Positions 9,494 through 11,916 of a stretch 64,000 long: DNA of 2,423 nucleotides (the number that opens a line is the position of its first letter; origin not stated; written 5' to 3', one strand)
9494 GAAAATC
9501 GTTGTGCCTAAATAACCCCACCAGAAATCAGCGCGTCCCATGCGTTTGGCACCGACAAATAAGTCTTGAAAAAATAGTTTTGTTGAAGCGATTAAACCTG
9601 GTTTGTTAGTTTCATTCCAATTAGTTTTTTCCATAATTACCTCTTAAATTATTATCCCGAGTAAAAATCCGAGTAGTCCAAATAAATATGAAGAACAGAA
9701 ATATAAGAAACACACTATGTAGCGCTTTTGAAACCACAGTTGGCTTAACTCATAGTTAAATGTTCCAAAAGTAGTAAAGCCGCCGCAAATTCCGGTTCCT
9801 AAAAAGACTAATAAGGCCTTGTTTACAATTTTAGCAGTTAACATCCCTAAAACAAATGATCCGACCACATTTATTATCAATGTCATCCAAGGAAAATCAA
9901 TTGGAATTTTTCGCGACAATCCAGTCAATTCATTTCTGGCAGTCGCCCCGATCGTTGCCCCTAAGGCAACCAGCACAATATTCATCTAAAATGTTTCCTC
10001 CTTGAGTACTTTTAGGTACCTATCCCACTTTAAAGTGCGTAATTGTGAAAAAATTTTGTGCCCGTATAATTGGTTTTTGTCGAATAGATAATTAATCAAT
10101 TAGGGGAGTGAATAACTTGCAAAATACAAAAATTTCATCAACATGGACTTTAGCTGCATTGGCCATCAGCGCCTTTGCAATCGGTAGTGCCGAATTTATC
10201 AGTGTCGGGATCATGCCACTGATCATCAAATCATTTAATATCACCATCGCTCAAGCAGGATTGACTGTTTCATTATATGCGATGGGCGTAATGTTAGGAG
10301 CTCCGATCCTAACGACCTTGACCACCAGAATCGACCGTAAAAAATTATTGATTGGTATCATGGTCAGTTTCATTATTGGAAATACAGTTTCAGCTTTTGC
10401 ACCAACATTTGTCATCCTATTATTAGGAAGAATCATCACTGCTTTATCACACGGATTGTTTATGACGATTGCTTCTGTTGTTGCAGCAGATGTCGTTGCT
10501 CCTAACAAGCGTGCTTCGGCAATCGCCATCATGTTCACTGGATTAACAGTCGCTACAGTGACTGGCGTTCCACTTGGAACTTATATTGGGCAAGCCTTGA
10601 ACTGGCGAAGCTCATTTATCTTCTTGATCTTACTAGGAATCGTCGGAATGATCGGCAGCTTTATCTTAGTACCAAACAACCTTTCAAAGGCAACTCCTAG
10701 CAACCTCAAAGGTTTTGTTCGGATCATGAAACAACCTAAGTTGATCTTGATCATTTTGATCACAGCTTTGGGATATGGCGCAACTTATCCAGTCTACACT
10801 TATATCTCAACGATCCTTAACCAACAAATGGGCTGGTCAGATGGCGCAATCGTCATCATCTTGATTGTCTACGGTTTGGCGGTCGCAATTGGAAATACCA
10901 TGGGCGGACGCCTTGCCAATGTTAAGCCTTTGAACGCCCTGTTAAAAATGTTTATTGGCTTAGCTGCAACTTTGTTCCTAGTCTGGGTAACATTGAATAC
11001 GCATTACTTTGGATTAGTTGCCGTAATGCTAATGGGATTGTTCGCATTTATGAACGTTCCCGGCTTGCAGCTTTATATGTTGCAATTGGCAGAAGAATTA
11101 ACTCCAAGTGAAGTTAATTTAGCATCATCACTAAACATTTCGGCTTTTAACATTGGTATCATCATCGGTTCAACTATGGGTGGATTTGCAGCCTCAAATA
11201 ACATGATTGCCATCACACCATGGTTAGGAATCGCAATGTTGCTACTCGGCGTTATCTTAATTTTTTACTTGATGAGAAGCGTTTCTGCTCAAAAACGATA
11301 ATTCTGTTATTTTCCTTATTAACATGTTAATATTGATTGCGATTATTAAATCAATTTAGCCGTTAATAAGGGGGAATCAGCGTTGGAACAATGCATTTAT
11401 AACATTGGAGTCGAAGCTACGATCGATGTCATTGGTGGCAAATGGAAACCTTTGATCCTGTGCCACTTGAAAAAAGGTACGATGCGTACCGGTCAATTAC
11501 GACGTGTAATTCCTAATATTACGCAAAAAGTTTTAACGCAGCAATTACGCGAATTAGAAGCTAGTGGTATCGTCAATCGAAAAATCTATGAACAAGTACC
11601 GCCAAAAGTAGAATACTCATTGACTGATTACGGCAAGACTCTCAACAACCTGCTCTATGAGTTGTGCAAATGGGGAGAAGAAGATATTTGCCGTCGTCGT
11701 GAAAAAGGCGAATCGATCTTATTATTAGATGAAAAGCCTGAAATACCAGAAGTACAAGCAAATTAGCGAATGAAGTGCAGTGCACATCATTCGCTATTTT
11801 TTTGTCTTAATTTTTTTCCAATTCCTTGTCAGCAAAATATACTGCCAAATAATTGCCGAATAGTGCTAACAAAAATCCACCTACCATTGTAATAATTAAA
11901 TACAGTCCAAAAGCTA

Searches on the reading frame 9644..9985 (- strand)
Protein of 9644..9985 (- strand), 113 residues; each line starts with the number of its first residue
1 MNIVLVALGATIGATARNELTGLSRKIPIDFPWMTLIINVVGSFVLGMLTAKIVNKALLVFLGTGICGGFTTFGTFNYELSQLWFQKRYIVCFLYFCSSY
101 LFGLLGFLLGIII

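Call 92: search_protein_families(library=pfam, proteins=[window:9644-9985:-], max_evalue=0.00001)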
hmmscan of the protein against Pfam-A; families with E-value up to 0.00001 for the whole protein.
window:9644-9985:- (113 aa): 1 family
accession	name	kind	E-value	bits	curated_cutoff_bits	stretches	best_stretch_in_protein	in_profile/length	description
PF02537.21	CRCB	-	6.5e-24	84.7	32.9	1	5-111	2-103/103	CrcB-like protein, Camphor Resistance (CrcB)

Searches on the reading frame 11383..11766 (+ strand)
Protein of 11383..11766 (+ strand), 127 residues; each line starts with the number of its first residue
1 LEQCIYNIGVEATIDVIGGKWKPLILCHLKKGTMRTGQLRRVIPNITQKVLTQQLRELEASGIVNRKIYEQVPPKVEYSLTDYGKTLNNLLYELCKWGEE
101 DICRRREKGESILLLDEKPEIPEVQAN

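Call 92: search_protein_families(library=pfam, proteins=[window:11383-11766:+], max_evalue=0.00001)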
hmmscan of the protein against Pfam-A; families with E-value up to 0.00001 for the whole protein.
window:11383-11766:+ (127 aa): 1 family
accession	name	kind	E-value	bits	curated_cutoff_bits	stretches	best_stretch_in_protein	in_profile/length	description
PF01638.23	HxlR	-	6.5e-37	125.7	20.8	1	16-102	1-87/91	HxlR-like helix-turn-helix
